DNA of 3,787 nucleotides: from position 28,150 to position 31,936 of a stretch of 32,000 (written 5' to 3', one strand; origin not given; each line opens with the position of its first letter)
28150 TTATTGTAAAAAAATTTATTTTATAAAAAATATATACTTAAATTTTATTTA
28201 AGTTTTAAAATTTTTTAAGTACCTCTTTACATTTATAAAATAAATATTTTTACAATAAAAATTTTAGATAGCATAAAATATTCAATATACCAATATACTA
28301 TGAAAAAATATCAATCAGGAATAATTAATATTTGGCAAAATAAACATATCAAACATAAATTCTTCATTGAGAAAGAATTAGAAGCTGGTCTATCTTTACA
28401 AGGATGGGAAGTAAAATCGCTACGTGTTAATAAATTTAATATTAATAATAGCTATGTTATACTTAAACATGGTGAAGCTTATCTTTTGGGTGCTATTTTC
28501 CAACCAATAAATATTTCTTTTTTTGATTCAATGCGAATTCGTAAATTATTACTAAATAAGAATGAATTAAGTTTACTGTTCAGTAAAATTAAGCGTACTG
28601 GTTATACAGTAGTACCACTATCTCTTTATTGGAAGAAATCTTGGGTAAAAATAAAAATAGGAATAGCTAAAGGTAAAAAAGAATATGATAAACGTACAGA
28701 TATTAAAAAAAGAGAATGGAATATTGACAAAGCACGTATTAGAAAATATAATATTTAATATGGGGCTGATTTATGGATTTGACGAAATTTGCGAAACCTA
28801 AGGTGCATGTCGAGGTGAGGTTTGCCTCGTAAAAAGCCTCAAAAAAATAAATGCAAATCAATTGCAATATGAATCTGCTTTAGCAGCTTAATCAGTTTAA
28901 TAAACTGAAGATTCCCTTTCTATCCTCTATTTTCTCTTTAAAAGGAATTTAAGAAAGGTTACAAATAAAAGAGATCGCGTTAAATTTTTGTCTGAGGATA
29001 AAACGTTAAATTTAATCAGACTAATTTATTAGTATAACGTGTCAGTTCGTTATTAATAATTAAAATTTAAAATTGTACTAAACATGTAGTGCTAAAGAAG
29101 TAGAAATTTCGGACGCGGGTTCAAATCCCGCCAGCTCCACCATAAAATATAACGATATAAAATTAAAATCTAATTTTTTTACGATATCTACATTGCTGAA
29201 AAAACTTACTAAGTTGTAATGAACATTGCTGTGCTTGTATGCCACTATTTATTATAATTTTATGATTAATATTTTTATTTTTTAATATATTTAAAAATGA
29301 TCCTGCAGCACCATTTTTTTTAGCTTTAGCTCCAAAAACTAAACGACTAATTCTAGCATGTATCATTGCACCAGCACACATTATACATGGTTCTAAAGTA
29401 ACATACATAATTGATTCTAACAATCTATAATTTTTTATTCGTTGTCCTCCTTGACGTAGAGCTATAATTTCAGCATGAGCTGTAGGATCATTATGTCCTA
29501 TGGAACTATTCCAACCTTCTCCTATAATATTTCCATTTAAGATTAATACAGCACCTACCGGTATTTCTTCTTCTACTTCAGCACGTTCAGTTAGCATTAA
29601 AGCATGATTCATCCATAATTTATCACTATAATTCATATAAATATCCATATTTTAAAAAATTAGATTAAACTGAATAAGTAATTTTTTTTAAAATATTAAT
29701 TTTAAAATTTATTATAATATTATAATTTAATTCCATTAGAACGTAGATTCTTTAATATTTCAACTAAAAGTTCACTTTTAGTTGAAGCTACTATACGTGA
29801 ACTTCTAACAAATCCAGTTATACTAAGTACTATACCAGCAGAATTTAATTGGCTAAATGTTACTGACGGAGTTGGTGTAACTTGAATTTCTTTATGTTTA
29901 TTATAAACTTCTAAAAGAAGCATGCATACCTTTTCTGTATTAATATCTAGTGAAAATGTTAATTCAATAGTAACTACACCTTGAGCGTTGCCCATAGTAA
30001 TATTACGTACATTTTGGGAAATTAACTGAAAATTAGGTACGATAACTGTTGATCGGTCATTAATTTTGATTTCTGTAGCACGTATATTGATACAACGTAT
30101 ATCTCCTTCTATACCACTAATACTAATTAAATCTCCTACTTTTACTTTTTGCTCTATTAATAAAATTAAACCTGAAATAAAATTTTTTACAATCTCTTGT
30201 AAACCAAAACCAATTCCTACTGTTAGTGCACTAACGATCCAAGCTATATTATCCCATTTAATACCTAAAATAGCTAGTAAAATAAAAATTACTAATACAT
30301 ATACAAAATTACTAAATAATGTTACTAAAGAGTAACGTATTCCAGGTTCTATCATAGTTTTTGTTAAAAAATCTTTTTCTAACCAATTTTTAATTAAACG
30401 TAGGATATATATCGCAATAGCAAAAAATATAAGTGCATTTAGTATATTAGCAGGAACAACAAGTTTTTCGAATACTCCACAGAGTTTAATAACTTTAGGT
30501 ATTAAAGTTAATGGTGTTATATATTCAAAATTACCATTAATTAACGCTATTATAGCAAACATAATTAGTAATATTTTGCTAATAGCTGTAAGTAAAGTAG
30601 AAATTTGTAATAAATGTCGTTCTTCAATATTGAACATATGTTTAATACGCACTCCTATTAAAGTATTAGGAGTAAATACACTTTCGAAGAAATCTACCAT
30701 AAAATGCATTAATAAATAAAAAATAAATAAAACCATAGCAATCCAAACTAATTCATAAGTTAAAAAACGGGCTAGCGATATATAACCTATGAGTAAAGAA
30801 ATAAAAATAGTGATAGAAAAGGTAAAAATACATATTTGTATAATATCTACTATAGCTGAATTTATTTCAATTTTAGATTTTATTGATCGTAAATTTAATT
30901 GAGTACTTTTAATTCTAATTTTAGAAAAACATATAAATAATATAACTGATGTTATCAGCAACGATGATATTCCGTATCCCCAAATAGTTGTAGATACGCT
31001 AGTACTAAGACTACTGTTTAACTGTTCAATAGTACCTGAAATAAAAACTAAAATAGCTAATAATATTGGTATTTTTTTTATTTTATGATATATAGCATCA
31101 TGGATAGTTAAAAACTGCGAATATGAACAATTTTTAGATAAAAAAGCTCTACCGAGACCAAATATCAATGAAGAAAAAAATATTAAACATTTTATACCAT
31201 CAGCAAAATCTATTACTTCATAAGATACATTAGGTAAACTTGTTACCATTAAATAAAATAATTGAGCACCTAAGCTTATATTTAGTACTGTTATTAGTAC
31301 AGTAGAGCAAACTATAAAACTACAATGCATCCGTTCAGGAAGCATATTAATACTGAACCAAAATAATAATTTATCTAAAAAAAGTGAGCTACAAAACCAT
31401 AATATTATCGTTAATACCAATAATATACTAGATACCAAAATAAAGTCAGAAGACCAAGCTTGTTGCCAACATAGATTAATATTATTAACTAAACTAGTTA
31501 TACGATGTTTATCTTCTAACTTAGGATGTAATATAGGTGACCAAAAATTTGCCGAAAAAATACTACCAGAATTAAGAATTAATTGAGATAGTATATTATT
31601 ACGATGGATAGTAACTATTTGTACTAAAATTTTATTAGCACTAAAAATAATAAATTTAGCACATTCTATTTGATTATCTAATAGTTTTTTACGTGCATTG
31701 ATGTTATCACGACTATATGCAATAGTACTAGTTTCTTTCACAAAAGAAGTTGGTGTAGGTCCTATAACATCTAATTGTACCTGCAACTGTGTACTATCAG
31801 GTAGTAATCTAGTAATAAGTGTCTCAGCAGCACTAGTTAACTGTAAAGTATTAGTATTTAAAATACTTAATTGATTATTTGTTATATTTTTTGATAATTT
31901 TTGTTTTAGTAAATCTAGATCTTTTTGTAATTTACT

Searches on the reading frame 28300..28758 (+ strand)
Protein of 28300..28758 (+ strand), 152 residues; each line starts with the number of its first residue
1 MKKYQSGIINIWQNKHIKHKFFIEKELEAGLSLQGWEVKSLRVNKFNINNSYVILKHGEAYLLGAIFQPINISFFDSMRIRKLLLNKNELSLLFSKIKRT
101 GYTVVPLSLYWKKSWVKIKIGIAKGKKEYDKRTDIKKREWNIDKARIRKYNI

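Call 12: search_protein_families(library=ncbifam, proteins=[window:28300-28758:+], max_evalue=0.00001)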
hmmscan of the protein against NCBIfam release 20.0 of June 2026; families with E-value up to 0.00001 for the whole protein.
window:28300-28758:+ (152 aa): 2 families
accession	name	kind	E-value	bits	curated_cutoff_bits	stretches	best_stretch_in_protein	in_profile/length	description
NF003843.0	PRK05422.1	equivalog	1.8e-51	173.9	130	1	4-149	6-154/156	SsrA-binding protein SmpB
TIGR00086.1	smpB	equivalog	2.8e-45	153.9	119.1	1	11-147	2-142/144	SsrA-binding protein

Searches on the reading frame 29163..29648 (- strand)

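Call 12: search_protein_families(library=ncbifam, proteins=[window:29163-29648:-], max_evalue=0.00001)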
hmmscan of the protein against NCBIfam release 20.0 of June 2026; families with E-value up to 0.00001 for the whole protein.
window:29163-29648:- (161 aa): 4 families
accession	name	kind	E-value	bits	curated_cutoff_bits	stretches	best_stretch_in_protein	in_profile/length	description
NF008113.2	PRK10860.1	equivalog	4.8e-72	241.2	150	1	6-158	4-156/165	tRNA adenosine(34) deaminase TadA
TIGR00326.1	eubact_ribD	equivalog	4.2e-15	55.8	156.35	1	13-151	1-134/343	bifunctional diaminohydroxyphosphoribosylaminopyrimidine deaminase/5-amino-6-(5-phosphoribosylamino)uracil reductase RibD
NF008052.0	PRK10786.1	equivalog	2.3e-12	46.3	500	1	8-133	2-128/367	bifunctional diaminohydroxyphosphoribosylaminopyrimidine deaminase/5-amino-6-(5-phosphoribosylamino)uracil reductase RibD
TIGR02571.1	ComEB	equivalog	6e-08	32.8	219.45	0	10-132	7-138/151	ComE operon protein 2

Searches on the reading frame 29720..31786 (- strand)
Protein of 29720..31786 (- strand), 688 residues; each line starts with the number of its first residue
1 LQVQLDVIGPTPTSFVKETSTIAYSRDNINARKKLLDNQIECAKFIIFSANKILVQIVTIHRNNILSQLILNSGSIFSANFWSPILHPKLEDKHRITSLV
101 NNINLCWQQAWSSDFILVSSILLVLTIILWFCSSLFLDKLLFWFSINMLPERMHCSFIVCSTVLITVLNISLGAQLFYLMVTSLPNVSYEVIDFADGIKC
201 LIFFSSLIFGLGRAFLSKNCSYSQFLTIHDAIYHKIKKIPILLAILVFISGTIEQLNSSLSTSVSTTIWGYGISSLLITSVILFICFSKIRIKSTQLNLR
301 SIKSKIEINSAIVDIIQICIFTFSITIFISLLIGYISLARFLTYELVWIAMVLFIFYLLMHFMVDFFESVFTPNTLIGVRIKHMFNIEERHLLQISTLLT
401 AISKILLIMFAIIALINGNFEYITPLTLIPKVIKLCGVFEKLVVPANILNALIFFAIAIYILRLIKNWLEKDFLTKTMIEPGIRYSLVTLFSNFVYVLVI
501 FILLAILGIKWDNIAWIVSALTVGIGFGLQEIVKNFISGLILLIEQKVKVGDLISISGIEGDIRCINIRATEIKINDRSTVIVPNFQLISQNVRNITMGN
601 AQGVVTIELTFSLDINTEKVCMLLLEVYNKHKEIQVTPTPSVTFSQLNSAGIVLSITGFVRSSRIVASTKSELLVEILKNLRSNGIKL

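Call 12: search_protein_families(library=ncbifam, proteins=[window:29720-31786:-], max_evalue=0.00001)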
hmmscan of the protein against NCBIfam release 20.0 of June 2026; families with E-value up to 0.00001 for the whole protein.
window:29720-31786:- (688 aa): 6 families
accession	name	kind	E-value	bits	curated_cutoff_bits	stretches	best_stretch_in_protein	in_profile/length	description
NF008438.0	PRK11281.1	equivalog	3.5e-42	144.3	991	1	420-687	810-1078/1113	mechanosensitive channel MscK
NF008180.0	PRK10929.1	equivalog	2.7e-32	111.6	809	1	396-650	785-1038/1109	miniconductance mechanosensitive channel MscM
NF047602.1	MscsSHelicob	equivalog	4.8e-21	75.4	400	1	447-687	12-248/260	small-conductance mechanosensitive channel MscS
NF047601.1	MscSThanab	equivalog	6.9e-13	48.7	500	1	490-632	67-209/280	small-conductance mechanosensitive channel MscS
NF007662.0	PRK10334.1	subfamily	1.5e-11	44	321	1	446-687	29-267/286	small-conductance mechanosensitive channel MscS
NF008542.0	PRK11465.1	equivalog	1.2e-07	30.4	596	1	447-585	469-611/741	mechanosensitive channel protein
